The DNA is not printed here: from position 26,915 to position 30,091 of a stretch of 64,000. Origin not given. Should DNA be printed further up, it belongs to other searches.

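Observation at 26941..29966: AT-rich 3-kb cassette encoding a 958-aa secreted orphan, bracketed by a perfect 18-bp direct repeat next to tRNA-Leu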

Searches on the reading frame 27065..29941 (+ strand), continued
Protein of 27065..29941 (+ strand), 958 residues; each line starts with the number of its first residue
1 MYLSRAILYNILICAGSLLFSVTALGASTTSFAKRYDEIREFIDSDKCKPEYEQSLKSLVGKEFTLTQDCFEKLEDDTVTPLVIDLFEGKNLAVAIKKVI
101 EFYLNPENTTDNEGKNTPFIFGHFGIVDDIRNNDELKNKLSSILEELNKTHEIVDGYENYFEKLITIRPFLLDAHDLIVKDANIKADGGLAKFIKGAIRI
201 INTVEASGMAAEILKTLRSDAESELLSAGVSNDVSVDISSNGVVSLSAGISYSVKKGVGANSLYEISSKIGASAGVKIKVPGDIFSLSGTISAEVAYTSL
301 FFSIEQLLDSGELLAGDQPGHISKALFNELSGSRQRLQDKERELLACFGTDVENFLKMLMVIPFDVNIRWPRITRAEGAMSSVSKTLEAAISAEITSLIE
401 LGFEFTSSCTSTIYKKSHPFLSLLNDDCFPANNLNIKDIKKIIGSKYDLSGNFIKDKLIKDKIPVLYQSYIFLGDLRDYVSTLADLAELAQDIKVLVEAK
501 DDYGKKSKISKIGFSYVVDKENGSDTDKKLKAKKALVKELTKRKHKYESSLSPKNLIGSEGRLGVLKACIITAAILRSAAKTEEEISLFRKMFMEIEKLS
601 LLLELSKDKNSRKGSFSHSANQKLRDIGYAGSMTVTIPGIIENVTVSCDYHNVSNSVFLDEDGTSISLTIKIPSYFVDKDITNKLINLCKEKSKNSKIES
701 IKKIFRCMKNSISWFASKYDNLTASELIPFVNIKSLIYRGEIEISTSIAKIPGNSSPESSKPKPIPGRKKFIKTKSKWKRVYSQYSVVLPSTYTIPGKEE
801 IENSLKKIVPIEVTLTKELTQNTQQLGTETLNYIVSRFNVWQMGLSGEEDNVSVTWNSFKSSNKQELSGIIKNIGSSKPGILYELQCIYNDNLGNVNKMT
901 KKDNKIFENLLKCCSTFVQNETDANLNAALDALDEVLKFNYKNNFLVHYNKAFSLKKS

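Call 94: fold_search(model_id=the predicted structure, library=viral)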
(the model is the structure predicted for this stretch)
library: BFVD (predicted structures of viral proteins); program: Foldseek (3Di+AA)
matches with E <= 10: 221; with E <= 0.001: 0
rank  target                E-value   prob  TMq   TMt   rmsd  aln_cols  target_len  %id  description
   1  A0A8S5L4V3            4.4e-02  0.21  0.07  0.14  30.3       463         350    8  Maturation protein [ssRNA phage SRR6960509_7]
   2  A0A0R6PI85            8.6e-02  0.28  0.11  0.17  25.7       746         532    6  (no name in the UniProt tables at hand)
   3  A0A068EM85            1.2e-01  0.13  0.06  0.13  34.8       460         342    8  Maturation/attachment protein [Marine phage AC]
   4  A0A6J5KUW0            1.2e-01  0.51  0.12  0.11  17.6       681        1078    5  Autotransporter beta-domain containing protein [uncultured Caudovirales phage]
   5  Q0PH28                1.4e-01  0.06  0.05  0.08  31.2       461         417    8  Maturation protein [Pseudomonas phage PRR1]
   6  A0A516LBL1            1.6e-01  0.10  0.09  0.09  31.8       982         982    8  (no name in the UniProt tables at hand)
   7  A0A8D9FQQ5            2.6e-01  0.10  0.09  0.10  22.7       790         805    6  TonB-dependent receptor SusC [uncultured marine phage]
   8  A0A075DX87            3.5e-01  0.08  0.04  0.11  23.9       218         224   10  (no name in the UniProt tables at hand)
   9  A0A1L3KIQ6            3.8e-01  0.04  0.05  0.08  41.5       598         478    8  Uncharacterized protein [Hubei levi-like virus 8]
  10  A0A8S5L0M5            4.1e-01  0.11  0.08  0.16  29.9       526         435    7  Maturation protein (Fragment) [ssRNA phage SRR6960509_5]
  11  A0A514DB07            4.6e-01  0.08  0.06  0.12  37.9       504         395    8  Maturation [Leviviridae sp.]
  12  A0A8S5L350            5.3e-01  0.04  0.06  0.10  31.7       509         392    9  Maturation protein [ssRNA phage Gerhypos.4_17]
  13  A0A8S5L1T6            5.5e-01  0.04  0.07  0.11  36.3       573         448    8  Maturation protein [ssRNA phage Gerhypos.3_9]
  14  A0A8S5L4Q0            6.0e-01  0.07  0.06  0.11  34.6       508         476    8  Maturation protein (Fragment) [ssRNA phage SRR6960799_20]
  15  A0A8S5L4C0            6.0e-01  0.06  0.05  0.09  38.3       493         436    9  Maturation protein (Fragment) [ssRNA phage Esthiorhiza.1_9]
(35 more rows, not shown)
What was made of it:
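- Tried and rejected: The BFVD fold search found nothing (call 94).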

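Call 99: search_protein_families(library=phrogs, proteins=[window:27065-29938:+, P0001, P0055], max_evalue=0.01)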
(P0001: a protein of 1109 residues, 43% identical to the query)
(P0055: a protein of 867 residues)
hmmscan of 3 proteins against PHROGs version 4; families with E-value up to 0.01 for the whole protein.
window:27065-29938:+ (958 aa): 0 families

P0001 (1109 aa): 0 families

P0055 (867 aa): 0 families

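Call 100: search_protein_families(library=padloc, proteins=[window:27065-29938:+, P0001, P0055], max_evalue=0.01)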
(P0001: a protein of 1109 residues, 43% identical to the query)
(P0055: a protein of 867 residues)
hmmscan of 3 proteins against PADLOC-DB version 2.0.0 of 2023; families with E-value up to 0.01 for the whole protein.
window:27065-29938:+ (958 aa): 0 families

P0001 (1109 aa): 0 families

P0055 (867 aa): 0 families
